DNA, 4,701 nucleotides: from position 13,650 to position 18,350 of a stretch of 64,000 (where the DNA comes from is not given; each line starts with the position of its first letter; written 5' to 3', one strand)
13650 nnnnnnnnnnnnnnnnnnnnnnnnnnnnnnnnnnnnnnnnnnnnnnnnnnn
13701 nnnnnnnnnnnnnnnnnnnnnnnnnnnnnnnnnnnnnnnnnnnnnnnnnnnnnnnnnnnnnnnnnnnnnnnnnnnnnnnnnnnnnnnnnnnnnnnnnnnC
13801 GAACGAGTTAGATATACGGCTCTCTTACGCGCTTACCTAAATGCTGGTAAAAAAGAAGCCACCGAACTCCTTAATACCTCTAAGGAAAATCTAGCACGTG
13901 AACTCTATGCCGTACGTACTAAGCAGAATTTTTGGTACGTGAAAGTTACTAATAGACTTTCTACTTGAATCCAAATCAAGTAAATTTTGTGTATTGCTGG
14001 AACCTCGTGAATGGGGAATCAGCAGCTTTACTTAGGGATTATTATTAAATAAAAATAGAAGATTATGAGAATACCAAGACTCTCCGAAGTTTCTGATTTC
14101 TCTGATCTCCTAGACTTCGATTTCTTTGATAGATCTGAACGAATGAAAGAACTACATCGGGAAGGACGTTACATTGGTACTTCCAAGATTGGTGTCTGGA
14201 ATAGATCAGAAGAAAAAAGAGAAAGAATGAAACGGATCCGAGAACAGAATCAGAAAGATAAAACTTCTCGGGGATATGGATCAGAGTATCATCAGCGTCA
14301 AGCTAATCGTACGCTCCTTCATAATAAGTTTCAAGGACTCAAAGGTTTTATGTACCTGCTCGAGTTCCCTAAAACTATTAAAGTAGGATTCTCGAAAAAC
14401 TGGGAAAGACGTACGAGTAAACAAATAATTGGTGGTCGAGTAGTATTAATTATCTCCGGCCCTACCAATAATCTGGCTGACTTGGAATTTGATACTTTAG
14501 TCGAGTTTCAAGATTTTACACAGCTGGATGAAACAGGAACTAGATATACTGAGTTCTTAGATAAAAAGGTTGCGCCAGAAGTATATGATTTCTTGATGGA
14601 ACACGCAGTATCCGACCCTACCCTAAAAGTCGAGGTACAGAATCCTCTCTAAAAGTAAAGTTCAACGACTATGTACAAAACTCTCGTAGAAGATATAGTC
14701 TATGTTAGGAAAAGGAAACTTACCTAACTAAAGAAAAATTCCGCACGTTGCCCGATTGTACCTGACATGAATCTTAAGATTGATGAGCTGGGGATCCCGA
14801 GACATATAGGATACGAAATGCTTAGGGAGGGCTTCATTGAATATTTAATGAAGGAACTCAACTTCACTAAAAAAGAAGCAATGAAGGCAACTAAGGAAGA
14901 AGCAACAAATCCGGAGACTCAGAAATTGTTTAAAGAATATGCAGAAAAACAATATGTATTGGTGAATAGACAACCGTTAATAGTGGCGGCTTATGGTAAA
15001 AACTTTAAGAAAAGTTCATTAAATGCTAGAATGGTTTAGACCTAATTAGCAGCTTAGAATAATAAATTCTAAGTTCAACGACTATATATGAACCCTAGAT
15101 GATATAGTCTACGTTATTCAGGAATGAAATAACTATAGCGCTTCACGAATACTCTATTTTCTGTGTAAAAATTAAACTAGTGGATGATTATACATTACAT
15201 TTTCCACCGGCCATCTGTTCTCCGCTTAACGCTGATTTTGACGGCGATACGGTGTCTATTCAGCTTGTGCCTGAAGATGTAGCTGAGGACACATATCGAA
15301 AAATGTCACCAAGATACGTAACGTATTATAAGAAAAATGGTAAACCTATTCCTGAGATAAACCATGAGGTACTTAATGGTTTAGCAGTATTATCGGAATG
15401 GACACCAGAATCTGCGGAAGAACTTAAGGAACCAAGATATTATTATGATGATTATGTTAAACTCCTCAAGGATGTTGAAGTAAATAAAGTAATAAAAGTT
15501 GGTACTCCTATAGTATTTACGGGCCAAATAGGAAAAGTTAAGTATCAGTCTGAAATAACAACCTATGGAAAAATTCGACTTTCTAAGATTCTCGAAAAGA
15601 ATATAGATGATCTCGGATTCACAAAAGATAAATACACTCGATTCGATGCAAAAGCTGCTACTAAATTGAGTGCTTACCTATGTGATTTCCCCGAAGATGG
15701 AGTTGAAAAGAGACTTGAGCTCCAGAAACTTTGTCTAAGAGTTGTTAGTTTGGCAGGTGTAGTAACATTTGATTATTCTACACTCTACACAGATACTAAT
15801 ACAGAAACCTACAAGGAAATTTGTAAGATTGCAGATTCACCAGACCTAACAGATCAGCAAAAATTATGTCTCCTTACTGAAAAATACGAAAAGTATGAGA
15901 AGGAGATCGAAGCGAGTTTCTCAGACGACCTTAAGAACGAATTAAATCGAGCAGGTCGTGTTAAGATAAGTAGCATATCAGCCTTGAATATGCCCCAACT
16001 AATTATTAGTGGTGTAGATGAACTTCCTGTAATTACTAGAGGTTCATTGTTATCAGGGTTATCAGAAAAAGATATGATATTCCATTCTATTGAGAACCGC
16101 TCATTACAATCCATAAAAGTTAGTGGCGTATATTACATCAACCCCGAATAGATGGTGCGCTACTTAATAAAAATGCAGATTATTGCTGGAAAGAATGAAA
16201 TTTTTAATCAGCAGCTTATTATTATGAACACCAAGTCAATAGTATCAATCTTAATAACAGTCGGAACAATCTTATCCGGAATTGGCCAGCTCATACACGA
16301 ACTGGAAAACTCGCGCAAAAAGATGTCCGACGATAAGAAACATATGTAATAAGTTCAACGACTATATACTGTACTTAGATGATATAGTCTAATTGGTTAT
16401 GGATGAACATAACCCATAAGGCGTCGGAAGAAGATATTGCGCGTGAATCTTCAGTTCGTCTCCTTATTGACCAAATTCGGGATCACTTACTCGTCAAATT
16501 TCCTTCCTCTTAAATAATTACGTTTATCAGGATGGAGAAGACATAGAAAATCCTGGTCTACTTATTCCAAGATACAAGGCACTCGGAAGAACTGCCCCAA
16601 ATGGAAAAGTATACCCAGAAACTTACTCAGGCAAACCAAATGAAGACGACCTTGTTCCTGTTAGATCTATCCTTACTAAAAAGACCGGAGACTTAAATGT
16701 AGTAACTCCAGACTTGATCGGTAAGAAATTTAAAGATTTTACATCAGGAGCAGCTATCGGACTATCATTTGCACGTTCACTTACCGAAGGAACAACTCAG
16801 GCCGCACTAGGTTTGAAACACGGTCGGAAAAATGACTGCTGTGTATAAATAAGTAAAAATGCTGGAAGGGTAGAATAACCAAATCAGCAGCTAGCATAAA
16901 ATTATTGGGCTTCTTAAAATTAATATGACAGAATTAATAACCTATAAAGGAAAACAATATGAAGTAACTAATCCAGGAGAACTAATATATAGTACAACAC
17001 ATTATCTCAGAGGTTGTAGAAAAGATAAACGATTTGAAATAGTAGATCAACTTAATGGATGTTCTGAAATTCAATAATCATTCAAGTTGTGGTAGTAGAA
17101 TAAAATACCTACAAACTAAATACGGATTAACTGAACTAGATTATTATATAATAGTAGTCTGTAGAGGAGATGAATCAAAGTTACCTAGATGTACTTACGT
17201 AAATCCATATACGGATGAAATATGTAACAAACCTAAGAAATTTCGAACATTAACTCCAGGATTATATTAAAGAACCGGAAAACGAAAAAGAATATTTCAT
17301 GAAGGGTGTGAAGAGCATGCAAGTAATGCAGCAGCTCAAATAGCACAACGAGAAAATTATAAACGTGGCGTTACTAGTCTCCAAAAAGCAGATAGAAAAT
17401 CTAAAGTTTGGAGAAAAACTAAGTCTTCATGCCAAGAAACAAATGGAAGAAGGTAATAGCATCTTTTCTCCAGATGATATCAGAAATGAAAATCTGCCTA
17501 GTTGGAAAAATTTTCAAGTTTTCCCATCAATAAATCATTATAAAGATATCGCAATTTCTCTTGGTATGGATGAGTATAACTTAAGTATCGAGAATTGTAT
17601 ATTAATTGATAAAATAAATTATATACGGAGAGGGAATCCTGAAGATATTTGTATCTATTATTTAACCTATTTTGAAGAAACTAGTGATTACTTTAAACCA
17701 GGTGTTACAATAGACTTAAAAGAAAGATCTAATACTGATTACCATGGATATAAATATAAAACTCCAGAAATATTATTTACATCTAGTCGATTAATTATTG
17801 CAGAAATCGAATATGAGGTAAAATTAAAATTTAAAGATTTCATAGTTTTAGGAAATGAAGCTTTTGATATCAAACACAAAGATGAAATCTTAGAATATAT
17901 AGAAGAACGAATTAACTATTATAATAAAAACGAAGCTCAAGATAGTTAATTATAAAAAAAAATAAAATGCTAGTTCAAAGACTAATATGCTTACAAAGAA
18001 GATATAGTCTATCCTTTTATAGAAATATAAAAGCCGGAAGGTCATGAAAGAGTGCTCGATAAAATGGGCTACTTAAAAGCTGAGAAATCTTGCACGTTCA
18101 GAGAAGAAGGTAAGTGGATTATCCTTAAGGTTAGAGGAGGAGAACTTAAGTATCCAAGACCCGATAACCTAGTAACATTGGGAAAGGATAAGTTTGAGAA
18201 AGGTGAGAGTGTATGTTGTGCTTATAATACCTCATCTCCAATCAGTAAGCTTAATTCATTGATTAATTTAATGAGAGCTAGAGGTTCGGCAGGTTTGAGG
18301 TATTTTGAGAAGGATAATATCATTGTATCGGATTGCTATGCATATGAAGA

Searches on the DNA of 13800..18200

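Call 17: search_rna_families(source=window, start=13800, end=18200, threshold=evalue, max_evalue=10, show_alignments=2)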
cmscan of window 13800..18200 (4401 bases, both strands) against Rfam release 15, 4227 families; matches with E-value up to 10: 0.
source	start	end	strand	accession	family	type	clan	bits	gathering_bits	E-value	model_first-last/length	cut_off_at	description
